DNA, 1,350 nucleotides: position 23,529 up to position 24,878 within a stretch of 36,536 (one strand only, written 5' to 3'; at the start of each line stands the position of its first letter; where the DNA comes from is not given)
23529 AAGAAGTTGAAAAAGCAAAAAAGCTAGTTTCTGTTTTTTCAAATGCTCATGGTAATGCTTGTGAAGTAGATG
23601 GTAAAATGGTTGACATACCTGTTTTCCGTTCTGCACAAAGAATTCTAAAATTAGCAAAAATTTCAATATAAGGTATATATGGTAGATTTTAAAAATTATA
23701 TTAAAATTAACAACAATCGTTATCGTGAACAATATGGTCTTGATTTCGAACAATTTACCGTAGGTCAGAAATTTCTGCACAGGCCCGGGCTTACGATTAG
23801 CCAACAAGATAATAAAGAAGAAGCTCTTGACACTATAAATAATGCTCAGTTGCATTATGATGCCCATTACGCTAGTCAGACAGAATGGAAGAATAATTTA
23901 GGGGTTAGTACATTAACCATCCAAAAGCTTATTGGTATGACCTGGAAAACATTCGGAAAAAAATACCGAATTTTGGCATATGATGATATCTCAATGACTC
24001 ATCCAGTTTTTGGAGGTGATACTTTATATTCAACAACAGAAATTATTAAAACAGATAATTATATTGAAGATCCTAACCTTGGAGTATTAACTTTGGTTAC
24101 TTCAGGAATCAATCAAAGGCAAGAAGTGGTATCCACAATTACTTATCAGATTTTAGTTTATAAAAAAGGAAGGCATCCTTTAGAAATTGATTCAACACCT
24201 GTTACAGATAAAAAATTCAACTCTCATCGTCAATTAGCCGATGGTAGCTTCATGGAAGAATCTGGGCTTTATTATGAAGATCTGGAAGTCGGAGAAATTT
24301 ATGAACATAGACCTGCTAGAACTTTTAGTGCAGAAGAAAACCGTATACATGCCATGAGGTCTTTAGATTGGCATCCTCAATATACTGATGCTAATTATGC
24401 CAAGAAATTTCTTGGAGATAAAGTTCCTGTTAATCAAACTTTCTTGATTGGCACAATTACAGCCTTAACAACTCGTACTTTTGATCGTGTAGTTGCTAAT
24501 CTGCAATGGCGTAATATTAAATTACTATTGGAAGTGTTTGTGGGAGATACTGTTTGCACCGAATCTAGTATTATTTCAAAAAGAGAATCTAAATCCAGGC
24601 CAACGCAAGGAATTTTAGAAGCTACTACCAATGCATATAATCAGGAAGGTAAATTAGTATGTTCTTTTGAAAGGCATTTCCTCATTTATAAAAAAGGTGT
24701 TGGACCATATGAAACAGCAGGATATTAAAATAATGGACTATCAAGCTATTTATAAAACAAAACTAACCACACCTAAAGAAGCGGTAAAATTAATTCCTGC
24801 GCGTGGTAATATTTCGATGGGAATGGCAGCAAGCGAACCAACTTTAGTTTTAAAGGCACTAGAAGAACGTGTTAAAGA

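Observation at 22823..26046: RipC/RipB/RipA-like trio: a candidate itaconate (C5-dicarboxylate) degradation operon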

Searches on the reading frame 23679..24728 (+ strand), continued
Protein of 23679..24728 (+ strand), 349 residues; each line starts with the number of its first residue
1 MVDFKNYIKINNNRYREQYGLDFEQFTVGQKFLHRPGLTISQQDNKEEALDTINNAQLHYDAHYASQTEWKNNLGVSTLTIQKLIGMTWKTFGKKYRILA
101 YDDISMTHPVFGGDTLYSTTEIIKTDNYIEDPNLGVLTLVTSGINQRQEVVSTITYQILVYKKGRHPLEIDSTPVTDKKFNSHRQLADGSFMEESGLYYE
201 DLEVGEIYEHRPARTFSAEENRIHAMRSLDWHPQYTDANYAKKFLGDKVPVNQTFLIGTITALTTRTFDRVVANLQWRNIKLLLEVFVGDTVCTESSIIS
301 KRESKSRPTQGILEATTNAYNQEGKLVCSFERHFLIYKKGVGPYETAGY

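Call 47: get_annotated_region(hit=H3, flank=4000)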
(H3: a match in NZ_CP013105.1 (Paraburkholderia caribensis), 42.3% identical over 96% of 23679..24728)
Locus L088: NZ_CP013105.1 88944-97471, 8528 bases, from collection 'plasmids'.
description: Paraburkholderia caribensis strain MWAP64 plasmid 2, complete sequence
organism: Paraburkholderia caribensis (NCBI taxid 75105)
taxonomy: Bacteria; Pseudomonadota; Betaproteobacteria; Burkholderiales; Burkholderiaceae; Paraburkholderia; Paraburkholderia caribensis
host: -; source: -; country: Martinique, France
typing (MOB-suite, as given by PLSDB): non-mobilizable
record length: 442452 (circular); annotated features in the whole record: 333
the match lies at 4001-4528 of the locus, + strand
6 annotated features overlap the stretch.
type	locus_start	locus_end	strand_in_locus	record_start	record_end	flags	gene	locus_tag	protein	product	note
CDS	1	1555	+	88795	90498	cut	-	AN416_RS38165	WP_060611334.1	long-chain fatty acid--CoA ligase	-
CDS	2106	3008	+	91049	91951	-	-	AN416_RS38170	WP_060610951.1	LysR substrate-binding domain-containing protein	-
CDS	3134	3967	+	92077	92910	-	-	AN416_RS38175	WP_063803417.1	aldolase/citrate lyase family protein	-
CDS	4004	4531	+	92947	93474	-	ripB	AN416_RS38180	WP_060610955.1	(R)-specific enoyl-CoA hydratase RipB/Ich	-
CDS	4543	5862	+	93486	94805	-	-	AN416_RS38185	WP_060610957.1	acetyl-CoA hydrolase/transferase C-terminal domain-containing protein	-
CDS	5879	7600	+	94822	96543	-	poxB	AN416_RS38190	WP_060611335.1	ubiquinone-dependent pyruvate dehydrogenase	GO:0006090 - pyruvate metabolic process [Evidence IEA]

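Call 48: get_annotated_region(hit=H4, flank=4000)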
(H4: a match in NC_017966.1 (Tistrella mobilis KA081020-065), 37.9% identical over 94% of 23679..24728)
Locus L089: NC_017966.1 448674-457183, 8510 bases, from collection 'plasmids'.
description: Tistrella mobilis KA081020-065 plasmid pTM2, complete sequence
organism: Tistrella mobilis KA081020-065 (NCBI taxid 1110502)
taxonomy: Bacteria; Pseudomonadota; Alphaproteobacteria; Geminicoccales; Geminicoccaceae; Tistrella; Tistrella mobilis; Tistrella mobilis KA081020-065
host: -; source: -; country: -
typing (MOB-suite, as given by PLSDB): non-mobilizable
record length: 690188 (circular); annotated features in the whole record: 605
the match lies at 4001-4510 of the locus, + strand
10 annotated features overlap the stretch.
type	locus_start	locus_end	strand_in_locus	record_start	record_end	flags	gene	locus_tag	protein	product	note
CDS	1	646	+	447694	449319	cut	ggt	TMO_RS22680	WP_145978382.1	gamma-glutamyltransferase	GO:0006750 - glutathione biosynthetic process [Evidence IEA]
CDS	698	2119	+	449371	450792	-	-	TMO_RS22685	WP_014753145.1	amidase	-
CDS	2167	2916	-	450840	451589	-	-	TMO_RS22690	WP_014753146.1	arylmalonate decarboxylase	-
CDS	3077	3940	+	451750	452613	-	-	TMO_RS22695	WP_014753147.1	CoA ester lyase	-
CDS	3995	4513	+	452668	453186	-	-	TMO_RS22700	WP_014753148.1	MaoC family dehydratase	-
CDS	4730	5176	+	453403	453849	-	-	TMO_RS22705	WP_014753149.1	SMI1/KNR4 family protein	-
CDS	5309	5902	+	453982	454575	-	-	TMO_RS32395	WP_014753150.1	alpha/beta hydrolase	-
CDS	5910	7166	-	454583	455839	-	-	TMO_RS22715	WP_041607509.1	acyl-CoA dehydrogenase family protein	-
CDS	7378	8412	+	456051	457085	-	-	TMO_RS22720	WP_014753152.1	aldo/keto reductase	-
CDS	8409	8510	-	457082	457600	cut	-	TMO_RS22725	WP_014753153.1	GNAT family N-acetyltransferase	-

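Call 49: get_annotated_region(hit=H5, flank=4000)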
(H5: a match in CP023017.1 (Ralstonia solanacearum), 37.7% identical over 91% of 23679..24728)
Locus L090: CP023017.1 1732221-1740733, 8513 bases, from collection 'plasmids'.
description: Ralstonia solanacearum strain SL3022 plasmid unnamed, complete sequence
organism: Ralstonia solanacearum (NCBI taxid 305)
taxonomy: Bacteria; Pseudomonadota; Betaproteobacteria; Burkholderiales; Burkholderiaceae; Ralstonia; Ralstonia solanacearum
host: -; source: Solanum tuberosum,single cell,Potato bacterial wilt; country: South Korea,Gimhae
typing (MOB-suite, as given by PLSDB): non-mobilizable
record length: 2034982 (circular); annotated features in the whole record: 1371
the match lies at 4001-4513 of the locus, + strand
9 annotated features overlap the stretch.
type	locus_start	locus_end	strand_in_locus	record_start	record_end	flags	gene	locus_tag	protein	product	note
CDS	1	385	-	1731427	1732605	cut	-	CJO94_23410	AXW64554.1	hypothetical protein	-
CDS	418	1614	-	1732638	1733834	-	-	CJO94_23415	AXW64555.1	radical SAM protein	-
CDS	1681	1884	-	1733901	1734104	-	-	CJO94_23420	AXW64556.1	hypothetical protein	-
CDS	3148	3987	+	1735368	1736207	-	-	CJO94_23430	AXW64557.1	hypothetical protein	-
CDS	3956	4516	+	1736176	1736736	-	-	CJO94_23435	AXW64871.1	dehydratase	-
CDS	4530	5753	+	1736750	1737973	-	-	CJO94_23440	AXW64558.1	aminotransferase class I and II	-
CDS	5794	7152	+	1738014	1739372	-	-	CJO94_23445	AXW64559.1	hypothetical protein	-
CDS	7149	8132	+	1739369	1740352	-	-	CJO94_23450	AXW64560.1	hypothetical protein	-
CDS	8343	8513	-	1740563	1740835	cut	-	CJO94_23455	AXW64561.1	hypothetical protein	-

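Call 51: predict_structure(alignment_id=A3)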
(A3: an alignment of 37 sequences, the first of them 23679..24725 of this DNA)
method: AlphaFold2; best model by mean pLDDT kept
length: 349 residues; sequences in the alignment: 37
mean_pLDDT: 92.5   pTM: 0.86
mean pLDDT of the five models: 92.5, 91.1, 90.6, 90.1, 89.0
residues with pLDDT >= 90: 272; 70-90: 72; 50-70: 5; < 50: 0
segments of 3 or more residues with pLDDT < 50: none
pLDDT, mean of each block of 10 residues (from residue 1): 86 93 97 93 86 78 92 91 94 97 95 93 98 98 95 98 92 91 94 91 97 93 90 89 87 95 89 92 96 98 94 98 97 93 76
secondary structure, 60 per line:
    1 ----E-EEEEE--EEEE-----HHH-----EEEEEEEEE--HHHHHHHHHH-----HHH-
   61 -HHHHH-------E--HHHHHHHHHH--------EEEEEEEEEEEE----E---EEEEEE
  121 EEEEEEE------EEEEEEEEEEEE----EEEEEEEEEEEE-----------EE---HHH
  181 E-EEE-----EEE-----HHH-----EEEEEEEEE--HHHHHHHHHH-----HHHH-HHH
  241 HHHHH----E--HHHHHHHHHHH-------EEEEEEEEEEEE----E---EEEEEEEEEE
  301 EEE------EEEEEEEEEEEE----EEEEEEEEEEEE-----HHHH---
elements in order: E7-11 E14-17 E31-39 H42-51 H62-66 H77-86 E95-106 E115-127 E134-145 E150-161 E183-185 E191-193 E207-215 H218-227 H233-236 H238-245 H253-263 E271-282 E291-303 E310-321 E326-337 H343-346

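Call 55: list_cluster_members(proteins=[P0001, P0016, P0017, P0030, P0040, P0055, P0057, P0063, P0066, P0082])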
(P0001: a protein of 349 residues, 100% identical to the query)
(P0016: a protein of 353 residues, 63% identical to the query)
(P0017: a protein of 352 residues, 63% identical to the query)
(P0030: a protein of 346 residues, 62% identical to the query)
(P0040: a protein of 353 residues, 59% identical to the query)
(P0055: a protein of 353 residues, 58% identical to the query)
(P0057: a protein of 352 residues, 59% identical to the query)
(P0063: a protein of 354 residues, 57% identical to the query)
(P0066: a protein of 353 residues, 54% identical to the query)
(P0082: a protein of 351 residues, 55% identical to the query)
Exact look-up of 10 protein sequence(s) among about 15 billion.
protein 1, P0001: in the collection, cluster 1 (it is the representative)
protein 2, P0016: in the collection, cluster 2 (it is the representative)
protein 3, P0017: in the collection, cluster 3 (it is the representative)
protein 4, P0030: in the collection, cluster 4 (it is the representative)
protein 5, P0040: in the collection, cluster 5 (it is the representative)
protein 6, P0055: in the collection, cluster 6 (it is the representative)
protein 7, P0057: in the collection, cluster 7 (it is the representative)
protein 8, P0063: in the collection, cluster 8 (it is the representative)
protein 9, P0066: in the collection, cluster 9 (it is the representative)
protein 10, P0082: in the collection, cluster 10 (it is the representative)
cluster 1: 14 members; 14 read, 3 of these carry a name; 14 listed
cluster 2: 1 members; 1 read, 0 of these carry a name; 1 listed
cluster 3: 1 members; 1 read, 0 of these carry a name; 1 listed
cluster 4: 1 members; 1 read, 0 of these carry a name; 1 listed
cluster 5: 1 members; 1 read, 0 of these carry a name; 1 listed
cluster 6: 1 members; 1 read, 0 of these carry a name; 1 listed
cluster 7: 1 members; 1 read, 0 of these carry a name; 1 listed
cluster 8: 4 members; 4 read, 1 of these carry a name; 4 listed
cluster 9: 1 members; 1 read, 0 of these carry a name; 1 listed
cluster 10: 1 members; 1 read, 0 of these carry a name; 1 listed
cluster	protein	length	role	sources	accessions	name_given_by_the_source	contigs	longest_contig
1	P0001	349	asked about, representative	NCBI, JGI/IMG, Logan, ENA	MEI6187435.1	MAG: MaoC/PaaZ C-terminal domain-containing protein [Alphaproteobacteria bacterium] | itaconyl-CoA hydratase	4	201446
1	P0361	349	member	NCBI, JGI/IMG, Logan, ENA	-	-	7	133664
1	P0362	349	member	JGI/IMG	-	itaconyl-CoA hydratase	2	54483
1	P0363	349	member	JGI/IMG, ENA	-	itaconyl-CoA hydratase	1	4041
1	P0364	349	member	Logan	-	-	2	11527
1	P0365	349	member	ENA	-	-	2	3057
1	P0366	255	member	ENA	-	-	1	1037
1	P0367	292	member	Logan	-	-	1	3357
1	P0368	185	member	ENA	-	-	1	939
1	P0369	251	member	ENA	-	-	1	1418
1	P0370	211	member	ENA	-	-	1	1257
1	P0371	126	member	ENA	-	-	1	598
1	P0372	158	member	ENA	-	-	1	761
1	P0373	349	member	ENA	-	-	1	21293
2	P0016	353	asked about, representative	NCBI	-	-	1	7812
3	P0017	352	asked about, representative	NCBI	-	-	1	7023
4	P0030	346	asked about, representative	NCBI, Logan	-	-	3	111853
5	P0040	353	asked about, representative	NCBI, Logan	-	-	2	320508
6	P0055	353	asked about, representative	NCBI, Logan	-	-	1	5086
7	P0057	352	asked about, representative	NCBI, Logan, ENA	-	-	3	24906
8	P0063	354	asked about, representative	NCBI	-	-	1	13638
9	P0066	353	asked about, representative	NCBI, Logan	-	-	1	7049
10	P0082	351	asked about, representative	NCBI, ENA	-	-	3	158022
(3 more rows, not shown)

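Call 56: fold_search(model_id=the predicted structure, library=pdb)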
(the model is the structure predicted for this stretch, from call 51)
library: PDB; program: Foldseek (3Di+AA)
matches with E <= 10: 1745; with E <= 0.001: 155
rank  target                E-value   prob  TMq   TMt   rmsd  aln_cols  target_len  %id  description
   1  4e3e_A                4.7e-20  1.00  0.40  0.40  24.2       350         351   20  CRYSTAL STRUCTURE OF putative MaoC domain protein dehydratase from Chloroflexus aurantiacus J-10-fl (released 2012-03-21)
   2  8hgn                  2.3e-19  1.00  0.40  0.40  23.5       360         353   18  Crystal structure of MeaC (Mesaconyl-CoA hydratase) (released 2023-09-27)
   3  2bi0                  2.8e-15  1.00  0.37  0.40  23.3       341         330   18  RV0216, A conserved hypothetical protein from Mycobacterium tuberculosis that is essential for bacterial survival during (released 2005-04-25)
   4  5i7n                  3.5e-14  1.00  0.32  0.34  23.7       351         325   13  MaoC-like dehydratase (released 2016-07-06)
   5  4v12                  1.8e-13  1.00  0.32  0.33  24.0       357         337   14  Crystal structure of the MSMEG_6754 dehydratase from Mycobacterium smegmatis (released 2015-03-18)
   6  4ffu_C                8.3e-12  1.00  0.36  0.75   3.7       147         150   25  CRYSTAL STRUCTURE OF putative MaoC-like (monoamine oxidase-like) protein, similar to NodN from Sinorhizo Bium meliloti (released 2012-06-13)
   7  1q6w_C                1.1e-11  1.00  0.37  0.80   2.6       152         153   24  X-Ray structure of Monoamine oxidase regulatory protein from Archaeoglobus fulgius (released 2003-11-18)
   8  4ffu_H                1.1e-11  1.00  0.36  0.74   3.1       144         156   25  CRYSTAL STRUCTURE OF putative MaoC-like (monoamine oxidase-like) protein, similar to NodN from Sinorhizo Bium meliloti (released 2012-06-13)
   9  4ffu_A                1.3e-11  1.00  0.35  0.72   3.7       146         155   25  CRYSTAL STRUCTURE OF putative MaoC-like (monoamine oxidase-like) protein, similar to NodN from Sinorhizo Bium meliloti (released 2012-06-13)
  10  4ffu_E                1.6e-11  1.00  0.37  0.78   3.5       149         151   26  CRYSTAL STRUCTURE OF putative MaoC-like (monoamine oxidase-like) protein, similar to NodN from Sinorhizo Bium meliloti (released 2012-06-13)
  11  4ffu_D                3.1e-11  1.00  0.36  0.77   3.5       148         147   25  CRYSTAL STRUCTURE OF putative MaoC-like (monoamine oxidase-like) protein, similar to NodN from Sinorhizo Bium meliloti (released 2012-06-13)
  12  4ffu_I                3.3e-11  1.00  0.37  0.75   3.1       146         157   25  CRYSTAL STRUCTURE OF putative MaoC-like (monoamine oxidase-like) protein, similar to NodN from Sinorhizo Bium meliloti (released 2012-06-13)
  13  4ffu_F                3.5e-11  1.00  0.36  0.80   3.2       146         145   25  CRYSTAL STRUCTURE OF putative MaoC-like (monoamine oxidase-like) protein, similar to NodN from Sinorhizo Bium meliloti (released 2012-06-13)
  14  4ffu_J                3.7e-11  1.00  0.36  0.80   3.1       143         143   24  CRYSTAL STRUCTURE OF putative MaoC-like (monoamine oxidase-like) protein, similar to NodN from Sinorhizo Bium meliloti (released 2012-06-13)
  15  4ffu_B                4.1e-11  1.00  0.35  0.75   3.6       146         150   25  CRYSTAL STRUCTURE OF putative MaoC-like (monoamine oxidase-like) protein, similar to NodN from Sinorhizo Bium meliloti (released 2012-06-13)
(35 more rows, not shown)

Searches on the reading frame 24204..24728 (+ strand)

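Call 17: search_protein_families(library=ncbifam, proteins=[window:24204-24728:+], max_evalue=0.01)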
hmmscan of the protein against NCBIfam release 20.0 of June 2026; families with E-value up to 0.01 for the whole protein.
window:24204-24728:+ (174 aa): 4 families
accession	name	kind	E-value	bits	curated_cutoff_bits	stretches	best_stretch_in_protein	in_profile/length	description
NF038241.1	RipB_Ich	equivalog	1.1e-45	155.7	340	1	3-174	3-175/175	(R)-specific enoyl-CoA hydratase RipB/Ich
NF041625.1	methfumCoahyd_Halo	equivalog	4e-13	49.3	560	1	11-164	13-169/358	2-methylfumaryl-CoA hydratase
TIGR02278.1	PaaN-DH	equivalog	8.7e-05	20.9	562.8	1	22-156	523-657/664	phenylacetic acid degradation bifunctional protein PaaZ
NF006045.0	PRK08190.1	subfamily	0.00041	19.3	282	1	23-154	10-134/467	bifunctional enoyl-CoA hydratase/phosphate acetyltransferase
